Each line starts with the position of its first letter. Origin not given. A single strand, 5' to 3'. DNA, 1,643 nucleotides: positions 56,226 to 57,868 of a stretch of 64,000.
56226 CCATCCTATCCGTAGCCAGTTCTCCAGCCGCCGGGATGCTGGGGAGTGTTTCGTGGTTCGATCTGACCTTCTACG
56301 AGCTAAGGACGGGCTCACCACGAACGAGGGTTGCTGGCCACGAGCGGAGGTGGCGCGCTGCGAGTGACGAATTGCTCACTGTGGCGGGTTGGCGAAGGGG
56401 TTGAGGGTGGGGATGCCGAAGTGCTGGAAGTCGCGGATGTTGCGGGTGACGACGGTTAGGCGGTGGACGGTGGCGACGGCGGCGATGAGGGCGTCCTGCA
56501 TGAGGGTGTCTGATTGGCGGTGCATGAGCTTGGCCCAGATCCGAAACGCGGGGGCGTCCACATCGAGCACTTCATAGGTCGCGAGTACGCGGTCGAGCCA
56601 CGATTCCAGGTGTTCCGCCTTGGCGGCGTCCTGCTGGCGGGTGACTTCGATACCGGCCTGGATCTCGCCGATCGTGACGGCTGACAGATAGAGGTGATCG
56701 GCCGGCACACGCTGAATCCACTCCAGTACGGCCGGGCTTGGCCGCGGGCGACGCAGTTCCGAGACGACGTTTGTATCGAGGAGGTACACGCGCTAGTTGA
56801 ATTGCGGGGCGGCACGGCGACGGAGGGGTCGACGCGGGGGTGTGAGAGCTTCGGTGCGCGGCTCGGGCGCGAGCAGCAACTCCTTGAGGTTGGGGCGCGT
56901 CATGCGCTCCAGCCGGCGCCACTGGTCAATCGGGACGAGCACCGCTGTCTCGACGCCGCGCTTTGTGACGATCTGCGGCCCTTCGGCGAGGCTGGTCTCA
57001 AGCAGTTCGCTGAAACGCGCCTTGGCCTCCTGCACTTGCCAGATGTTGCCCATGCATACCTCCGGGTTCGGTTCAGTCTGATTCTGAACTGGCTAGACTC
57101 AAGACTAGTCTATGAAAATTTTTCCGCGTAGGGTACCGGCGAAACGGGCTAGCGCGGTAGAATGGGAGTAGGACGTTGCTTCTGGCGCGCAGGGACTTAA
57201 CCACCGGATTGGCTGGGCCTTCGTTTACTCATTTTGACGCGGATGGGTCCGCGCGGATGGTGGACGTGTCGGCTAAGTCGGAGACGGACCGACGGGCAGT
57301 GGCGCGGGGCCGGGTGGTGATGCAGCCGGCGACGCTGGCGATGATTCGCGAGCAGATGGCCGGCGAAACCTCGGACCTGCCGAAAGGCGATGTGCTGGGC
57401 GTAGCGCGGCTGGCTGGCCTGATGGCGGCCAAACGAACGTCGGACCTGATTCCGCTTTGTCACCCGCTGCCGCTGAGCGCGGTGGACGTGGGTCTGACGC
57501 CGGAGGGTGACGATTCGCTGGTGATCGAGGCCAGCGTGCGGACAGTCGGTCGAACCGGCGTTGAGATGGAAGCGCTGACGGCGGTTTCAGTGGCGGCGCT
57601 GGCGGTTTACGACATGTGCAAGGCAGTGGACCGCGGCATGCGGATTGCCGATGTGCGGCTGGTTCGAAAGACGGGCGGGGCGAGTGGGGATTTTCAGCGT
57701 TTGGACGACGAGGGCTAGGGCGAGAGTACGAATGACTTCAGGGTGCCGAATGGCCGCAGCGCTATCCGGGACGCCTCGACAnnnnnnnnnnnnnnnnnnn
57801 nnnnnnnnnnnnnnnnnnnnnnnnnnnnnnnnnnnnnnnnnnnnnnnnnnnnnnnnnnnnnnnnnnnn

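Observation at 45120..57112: About 12-kb accessory (defence/addiction) island between clpC and moaC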

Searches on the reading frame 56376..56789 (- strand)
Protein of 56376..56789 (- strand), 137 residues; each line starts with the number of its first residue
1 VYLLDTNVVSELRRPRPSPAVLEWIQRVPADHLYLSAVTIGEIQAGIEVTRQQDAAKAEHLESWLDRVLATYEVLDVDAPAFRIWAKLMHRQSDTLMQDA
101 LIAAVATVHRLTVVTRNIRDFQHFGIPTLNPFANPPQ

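Call 6: search_protein_families(library=pfam, proteins=[window:56376-56789:-])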
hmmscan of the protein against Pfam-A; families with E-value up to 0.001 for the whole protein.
window:56376-56789:- (137 aa): 1 family
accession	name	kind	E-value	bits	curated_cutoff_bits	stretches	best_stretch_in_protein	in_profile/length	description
PF01850.27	PIN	-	1.3e-16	61.7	23.6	1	2-123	1-116/120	PIN domain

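Call 18: search_protein_families(library=padloc, proteins=[window:56376-56789:-])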
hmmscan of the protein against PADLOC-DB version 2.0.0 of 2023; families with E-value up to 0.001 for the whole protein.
window:56376-56789:- (137 aa): 0 families

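Call 87: search_protein_families(library=ncbifam, proteins=[window:56376-56789:-], max_evalue=0.00001)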
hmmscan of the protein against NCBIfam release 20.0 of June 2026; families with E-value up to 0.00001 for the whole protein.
window:56376-56789:- (137 aa): 1 family
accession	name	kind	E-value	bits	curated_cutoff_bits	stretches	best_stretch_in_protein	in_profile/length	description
NF047863.1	VapCLeptosp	equivalog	1.7e-12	47.7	140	1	2-123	1-120/130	type II toxin-antitoxin system tRNA(fMet)-specific endonuclease VapC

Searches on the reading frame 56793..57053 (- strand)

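Call 6: search_protein_families(library=pfam, proteins=[window:56793-57053:-])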
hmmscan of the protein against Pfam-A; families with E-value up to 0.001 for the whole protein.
window:56793-57053:- (86 aa): 1 family
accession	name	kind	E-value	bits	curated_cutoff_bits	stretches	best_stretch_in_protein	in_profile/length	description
PF02604.26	PhdYeFM_antitox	-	5.9e-15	55.2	29.8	1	4-68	3-66/74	Antitoxin Phd_YefM, type II toxin-antitoxin system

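Call 18: search_protein_families(library=padloc, proteins=[window:56793-57053:-])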
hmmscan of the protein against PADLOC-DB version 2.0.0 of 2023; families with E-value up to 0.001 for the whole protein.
window:56793-57053:- (86 aa): 0 families

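Call 87: search_protein_families(library=ncbifam, proteins=[window:56793-57053:-], max_evalue=0.00001)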
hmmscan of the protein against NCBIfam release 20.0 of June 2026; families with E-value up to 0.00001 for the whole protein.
window:56793-57053:- (86 aa): 1 family
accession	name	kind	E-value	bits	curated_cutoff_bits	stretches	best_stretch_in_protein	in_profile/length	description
TIGR01552.1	phd_fam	subfamily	1.8e-14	52.8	20.8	1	5-51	2-48/53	type II toxin-antitoxin system prevent-host-death family antitoxin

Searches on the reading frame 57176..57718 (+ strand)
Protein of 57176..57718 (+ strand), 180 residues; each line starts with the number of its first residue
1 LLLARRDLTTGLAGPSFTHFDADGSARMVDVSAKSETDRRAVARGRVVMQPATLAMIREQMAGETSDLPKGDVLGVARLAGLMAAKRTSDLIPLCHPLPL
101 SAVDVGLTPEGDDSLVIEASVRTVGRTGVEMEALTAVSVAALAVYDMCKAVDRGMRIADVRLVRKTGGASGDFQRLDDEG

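Call 6: search_protein_families(library=pfam, proteins=[window:57176-57718:+])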
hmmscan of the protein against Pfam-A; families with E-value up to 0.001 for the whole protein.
window:57176-57718:+ (180 aa): 1 family
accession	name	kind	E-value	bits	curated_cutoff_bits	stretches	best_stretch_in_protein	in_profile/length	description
PF01967.27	MoaC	-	6.8e-56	188.5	27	1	28-168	1-136/136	MoaC family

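Call 11: find_encoding_contigs(protein=window:57176-57718:+, flank=10000, max_places=10)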
Protein window:57176-57718:+ (180 aa): no gene with exactly this product is on record in the collection.
